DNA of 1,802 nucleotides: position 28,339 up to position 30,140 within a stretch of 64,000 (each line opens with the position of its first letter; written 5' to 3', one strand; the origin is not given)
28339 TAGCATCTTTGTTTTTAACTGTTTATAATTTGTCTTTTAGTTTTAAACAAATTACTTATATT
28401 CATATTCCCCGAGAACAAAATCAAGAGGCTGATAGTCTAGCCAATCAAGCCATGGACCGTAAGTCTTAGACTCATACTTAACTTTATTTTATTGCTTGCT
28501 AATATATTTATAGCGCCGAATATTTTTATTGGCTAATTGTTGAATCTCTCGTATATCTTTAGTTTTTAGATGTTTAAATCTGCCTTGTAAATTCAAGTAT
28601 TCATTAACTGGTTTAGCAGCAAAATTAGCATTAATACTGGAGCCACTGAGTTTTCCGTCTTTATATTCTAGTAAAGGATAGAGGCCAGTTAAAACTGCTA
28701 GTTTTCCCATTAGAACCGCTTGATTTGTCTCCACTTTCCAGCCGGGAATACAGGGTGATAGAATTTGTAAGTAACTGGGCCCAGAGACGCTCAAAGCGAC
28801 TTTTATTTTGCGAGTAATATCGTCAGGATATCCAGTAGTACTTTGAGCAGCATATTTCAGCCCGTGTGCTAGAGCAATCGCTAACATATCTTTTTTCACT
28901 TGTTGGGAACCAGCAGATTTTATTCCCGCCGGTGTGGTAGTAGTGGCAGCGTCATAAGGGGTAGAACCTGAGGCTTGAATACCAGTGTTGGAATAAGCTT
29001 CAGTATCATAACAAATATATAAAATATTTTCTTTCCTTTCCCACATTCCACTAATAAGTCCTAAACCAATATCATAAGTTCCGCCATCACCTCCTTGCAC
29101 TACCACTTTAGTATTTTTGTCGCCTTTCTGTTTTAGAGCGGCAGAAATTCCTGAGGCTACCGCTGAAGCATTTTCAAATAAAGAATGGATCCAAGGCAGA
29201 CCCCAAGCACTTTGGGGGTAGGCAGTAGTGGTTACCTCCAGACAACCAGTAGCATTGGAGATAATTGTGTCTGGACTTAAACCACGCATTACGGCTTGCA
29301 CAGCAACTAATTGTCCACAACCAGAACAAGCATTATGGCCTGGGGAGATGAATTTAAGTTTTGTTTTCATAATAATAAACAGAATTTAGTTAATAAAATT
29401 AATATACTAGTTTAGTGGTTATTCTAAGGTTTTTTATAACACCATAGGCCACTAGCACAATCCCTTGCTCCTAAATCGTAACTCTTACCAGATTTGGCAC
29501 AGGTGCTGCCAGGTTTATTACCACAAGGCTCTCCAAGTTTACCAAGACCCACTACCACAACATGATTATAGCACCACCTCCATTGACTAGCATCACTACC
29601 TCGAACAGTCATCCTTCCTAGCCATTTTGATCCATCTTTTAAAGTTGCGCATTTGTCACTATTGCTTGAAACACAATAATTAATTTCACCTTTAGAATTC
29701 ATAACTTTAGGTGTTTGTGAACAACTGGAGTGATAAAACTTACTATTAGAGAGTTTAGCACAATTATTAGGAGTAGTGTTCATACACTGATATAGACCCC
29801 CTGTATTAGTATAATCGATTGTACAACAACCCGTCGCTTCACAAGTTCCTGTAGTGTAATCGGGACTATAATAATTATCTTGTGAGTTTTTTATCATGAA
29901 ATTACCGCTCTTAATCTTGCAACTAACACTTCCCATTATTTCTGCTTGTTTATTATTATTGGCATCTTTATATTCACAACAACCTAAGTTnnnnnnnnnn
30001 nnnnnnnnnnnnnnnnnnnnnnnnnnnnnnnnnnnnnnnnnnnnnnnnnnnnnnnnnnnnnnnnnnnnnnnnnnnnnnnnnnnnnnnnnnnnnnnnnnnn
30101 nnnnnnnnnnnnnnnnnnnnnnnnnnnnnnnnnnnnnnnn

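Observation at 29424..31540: Two Cys-rich pilin-like genes inserted inside the porGDAB operon and translationally coupled to porA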

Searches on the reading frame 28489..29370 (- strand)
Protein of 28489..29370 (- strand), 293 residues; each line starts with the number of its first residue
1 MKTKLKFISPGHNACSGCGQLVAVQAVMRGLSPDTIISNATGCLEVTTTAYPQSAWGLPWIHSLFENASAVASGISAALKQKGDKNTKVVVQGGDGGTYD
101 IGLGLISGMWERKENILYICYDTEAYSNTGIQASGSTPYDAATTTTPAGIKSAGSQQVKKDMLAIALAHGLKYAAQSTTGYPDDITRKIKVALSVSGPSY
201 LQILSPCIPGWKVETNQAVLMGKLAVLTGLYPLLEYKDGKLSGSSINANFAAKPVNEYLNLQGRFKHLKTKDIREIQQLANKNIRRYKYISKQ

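Call 3: search_protein_families(library=pfam, proteins=[window:28489-29370:-], max_evalue=1)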
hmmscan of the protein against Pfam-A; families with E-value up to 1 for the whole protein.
window:28489-29370:- (293 aa): 1 family
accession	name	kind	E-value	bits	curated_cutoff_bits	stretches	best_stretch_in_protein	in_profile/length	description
PF02775.26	TPP_enzyme_C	-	1.6e-17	64.1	21.9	1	41-203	2-151/151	Thiamine pyrophosphate enzyme, C-terminal TPP binding domain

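Call 17: find_related_loci(query=window:28489-29370:-, collection=genome_contigs, flank=6000)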
Query window:28489-29370:- (293 aa) in genome_contigs; peptide patterns used: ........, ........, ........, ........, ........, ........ (x = any residue, [..] = any of these).
114 stretches matched a pattern; 18 encode a relative of the query (tblastn E <= 1e-3); 18 distinct loci.
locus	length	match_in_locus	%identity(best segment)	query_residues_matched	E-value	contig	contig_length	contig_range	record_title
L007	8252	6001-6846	84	6-288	3e-155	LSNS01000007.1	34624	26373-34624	MAG: Parcubacteria group bacterium M6-OD1-4 Contig4783, whole genome shotgun sequence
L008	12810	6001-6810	67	6-268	2e-120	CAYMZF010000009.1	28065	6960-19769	MAG TPA_asm: uncultured Gammaproteobacteria bacterium isolate SRP192927_co3_442 genome assembly, contig: NODE_3290_lengt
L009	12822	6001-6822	66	3-268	1e-119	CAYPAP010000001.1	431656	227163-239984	MAG TPA_asm: uncultured Gammaproteobacteria bacterium isolate SRP241326_co2_355 genome assembly, contig: NODE_7_length_4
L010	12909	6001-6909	60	3-286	3e-117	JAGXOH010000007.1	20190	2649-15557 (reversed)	Candidatus Falkowbacteria bacterium LH_S3 NODE_7_length_20190_cov_155.358562, whole genome shotgun sequence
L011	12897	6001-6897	61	7-287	3e-116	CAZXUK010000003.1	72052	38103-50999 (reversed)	MAG TPA_asm: uncultured Gammaproteobacteria bacterium isolate binchicken_co13_442 genome assembly, contig: NODE_253_leng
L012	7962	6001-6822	63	8-268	3e-115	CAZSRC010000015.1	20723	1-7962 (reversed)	MAG TPA_asm: uncultured Gammaproteobacteria bacterium isolate SRP192927_co9_113 genome assembly, contig: NODE_1725_lengt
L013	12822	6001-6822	63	6-268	2e-113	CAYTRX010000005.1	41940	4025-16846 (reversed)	MAG TPA_asm: uncultured Gammaproteobacteria bacterium isolate SRP192927_co5_748 genome assembly, contig: NODE_757_length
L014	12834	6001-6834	61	1-264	1e-112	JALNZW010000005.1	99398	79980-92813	MAG: Patescibacteria group bacterium isolate SO_2017_LW2 bin 120 scaffold_462_c1_LW138R_2017, whole genome shotgun seque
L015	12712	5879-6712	62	1-264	1e-112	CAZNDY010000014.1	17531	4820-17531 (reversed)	MAG TPA_asm: uncultured Gammaproteobacteria bacterium isolate SRP241341_co1_32 genome assembly, contig: NODE_3630_length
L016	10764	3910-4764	59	7-287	6e-111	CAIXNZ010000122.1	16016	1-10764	Candidatus Falkowbacteria bacterium isolate AlinenSediments_bin-2611 genome assembly, contig: bin-2611:122/128, whole ge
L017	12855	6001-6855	59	7-287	1e-109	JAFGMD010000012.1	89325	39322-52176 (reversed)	MAG: Candidatus Falkowbacteria bacterium isolate Zod_Metabat.442 k87_4205825, whole genome shotgun sequence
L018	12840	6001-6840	62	1-266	5e-109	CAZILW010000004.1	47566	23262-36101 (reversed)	MAG TPA_asm: uncultured Gammaproteobacteria bacterium isolate SRP241326_co1_352 genome assembly, contig: NODE_1249_lengt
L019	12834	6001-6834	62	2-265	2e-108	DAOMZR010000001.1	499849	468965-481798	MAG TPA_asm: bacterium isolate AMR_MDS_3994 NODE_1_length_499849_cov_113.060813, whole genome shotgun sequence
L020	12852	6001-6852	55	8-287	5e-106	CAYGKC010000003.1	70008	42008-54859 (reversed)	MAG TPA_asm: uncultured Gammaproteobacteria bacterium isolate ERP113451_co4_284 genome assembly, contig: NODE_73_length_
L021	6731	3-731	60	53-287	4e-93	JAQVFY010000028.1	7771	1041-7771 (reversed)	MAG: Patescibacteria group bacterium isolate STE_17 NODE_25754_length_7771_cov_3.095369_Sandtown_E, whole genome shotgun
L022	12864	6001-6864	62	4-287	2e-118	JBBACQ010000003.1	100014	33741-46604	MAG: Patescibacteria group bacterium isolate SO_2017_LW1_52 NODE_87_length_100014_cov_1.698409_LW64-88_2017, whole genom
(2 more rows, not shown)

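Call 31: search_protein_families(library=ncbifam, proteins=[window:28489-29370:-], max_evalue=0.001)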
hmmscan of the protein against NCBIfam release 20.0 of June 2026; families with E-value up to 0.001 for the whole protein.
window:28489-29370:- (293 aa): 11 families
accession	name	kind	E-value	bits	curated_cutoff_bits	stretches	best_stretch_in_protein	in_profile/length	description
NF008819.1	PRK11865.1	equivalog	1.9e-104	349.1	405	1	5-288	11-297/300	pyruvate synthase subunit PorB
NF008818.0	PRK11864.1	subfamily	3e-87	292.5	405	1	6-290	12-295/300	3-methyl-2-oxobutanoate dehydrogenase subunit beta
NF045792.1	OxalOxredbeta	equivalog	4.9e-75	252.4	590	1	7-286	16-302/311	oxalate oxidoreductase subunit beta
NF045766.1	PhenlGlyoxDHPadI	equivalog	1.8e-55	188.5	700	1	8-288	152-434/443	NADH-dependent phenylglyoxylate dehydrogenase subunit beta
TIGR02176.1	pyruv_ox_red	equivalog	2.7e-28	98.4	911.35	2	90-286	957-1154/1167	pyruvate:ferredoxin (flavodoxin) oxidoreductase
TIGR02177.1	PorB_KorB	subfamily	1.5e-17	64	261.9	1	15-216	4-196/286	2-oxoacid:acceptor oxidoreductase, beta subunit, pyruvate/2-ketoisovalerate family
NF008820.0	PRK11866.1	equivalog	2.8e-17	63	402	1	14-215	17-209/287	2-oxoacid ferredoxin oxidoreductase subunit beta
NF041171.1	Oxoac_fdxbeta_Archa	equivalog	6.1e-13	48.7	423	1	14-213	5-195/296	2-oxoacid:ferredoxin oxidoreductase subunit beta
NF008821.0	PRK11869.1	equivalog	2.7e-09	36.3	438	1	15-217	17-210/286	2-oxoacid ferredoxin oxidoreductase subunit beta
NF007207.0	PRK09628.1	equivalog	2.8e-08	33.7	364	1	15-207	19-202/277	2-oxoglutarate ferredoxin oxidoreductase subunit beta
TIGR03846.1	sulfopy_beta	equivalog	1.6e-05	24.9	221.5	1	66-160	45-135/182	sulfopyruvate decarboxylase subunit beta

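Call 42: search_protein_families(library=pfam, proteins=[L008:6822-8216:+, L009:6835-8247:+, L012:6841-7938:+, L013:6832-8241:+, L021:696-1991:+, L022:6853-8235:+, L011:4235-4930:+], max_evalue=0.01)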
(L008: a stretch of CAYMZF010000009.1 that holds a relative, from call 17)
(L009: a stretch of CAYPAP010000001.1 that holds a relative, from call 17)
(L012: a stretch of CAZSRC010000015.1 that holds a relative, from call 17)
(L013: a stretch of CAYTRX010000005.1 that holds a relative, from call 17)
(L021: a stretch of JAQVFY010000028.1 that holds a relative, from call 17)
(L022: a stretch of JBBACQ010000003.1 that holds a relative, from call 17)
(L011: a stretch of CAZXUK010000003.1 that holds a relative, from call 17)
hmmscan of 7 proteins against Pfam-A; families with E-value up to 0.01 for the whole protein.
L008:6822-8216:+ (464 aa): 3 families
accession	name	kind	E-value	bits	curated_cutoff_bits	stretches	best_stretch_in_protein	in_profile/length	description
PF18895.5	T4SS_pilin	-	0.00014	22.3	26.6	1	202-261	9-67/71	Type IV secretion system pilin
PF02557.22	VanY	-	0.00017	21.8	25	1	324-416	5-89/132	D-alanyl-D-alanine carboxypeptidase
PF07127.16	Nodulin_late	-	0.00032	21.4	30.4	1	9-47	9-43/54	Late nodulin domain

L009:6835-8247:+ (470 aa): 2 families
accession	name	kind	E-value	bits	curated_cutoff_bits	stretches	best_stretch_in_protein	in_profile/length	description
PF18895.5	T4SS_pilin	-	4.3e-06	27.1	26.6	1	226-285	9-67/71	Type IV secretion system pilin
PF02557.22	VanY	-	0.00043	20.5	25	1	377-466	21-128/132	D-alanyl-D-alanine carboxypeptidase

L012:6841-7938:+ (365 aa): 2 families
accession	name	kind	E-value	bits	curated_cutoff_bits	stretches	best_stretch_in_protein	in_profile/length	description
PF18895.5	T4SS_pilin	-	4.6e-07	30.3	26.6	1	77-141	4-67/71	Type IV secretion system pilin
PF01427.22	Peptidase_M15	-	8.7e-05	22.8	27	1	234-338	82-186/199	D-ala-D-ala dipeptidase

L013:6832-8241:+ (469 aa): 2 families
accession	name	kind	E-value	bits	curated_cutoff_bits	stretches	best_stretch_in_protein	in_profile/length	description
PF18895.5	T4SS_pilin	-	9e-08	32.5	26.6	1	181-241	9-68/71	Type IV secretion system pilin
PF00877.26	NLPC_P60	-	1.8e-05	25.1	23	1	354-426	13-79/105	NlpC/P60 family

L021:696-1991:+ (431 aa): 3 families
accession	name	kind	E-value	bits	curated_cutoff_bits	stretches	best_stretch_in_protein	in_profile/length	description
PF13529.12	Peptidase_C39_2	-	8.5e-08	33.3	24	1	255-385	11-142/143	Peptidase_C39 like family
PF18895.5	T4SS_pilin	-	1.5e-05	25.4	26.6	1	120-180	9-68/71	Type IV secretion system pilin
PF03412.21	Peptidase_C39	-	0.00058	20.1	22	1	273-382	12-105/133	Peptidase C39 family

L022:6853-8235:+ (460 aa): 1 family
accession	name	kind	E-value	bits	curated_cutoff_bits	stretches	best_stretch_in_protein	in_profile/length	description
PF18895.5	T4SS_pilin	-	3.7e-08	33.8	26.6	1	213-277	4-67/71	Type IV secretion system pilin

L011:4235-4930:+ (231 aa): 1 family
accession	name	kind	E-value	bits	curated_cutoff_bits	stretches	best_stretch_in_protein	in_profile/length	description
PF18895.5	T4SS_pilin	-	2.3e-06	28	26.6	1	54-114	3-62/71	Type IV secretion system pilin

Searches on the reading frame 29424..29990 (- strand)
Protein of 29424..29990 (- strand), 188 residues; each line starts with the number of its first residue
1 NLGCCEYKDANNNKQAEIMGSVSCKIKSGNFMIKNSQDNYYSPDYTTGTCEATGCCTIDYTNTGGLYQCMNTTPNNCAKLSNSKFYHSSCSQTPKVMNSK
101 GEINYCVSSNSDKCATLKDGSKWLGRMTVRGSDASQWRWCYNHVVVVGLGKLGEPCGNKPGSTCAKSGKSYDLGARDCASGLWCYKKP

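Call 30: search_protein_representatives(protein=window:29424-29990:-)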
Query: 188 residues. Proteins with E-value up to 0.001 (for the whole library): 9; up to 1e-10: 3; up to 1e-30: 1. The best 9 are listed.
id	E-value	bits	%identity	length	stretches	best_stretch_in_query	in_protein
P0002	2.1e-125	432.4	100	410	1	1-188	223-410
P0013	4.6e-22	95.1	39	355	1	2-185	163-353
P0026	1.5e-12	64.0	39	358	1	2-184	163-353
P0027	2.9e-08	50.0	37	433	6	128-156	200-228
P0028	1.1e-07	48.2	40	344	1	2-165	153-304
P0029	1.4e-04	38.1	35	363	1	2-179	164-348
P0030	1.6e-04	37.8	37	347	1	1-166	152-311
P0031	3.5e-04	36.7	37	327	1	48-186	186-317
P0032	9.0e-04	35.4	34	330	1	2-184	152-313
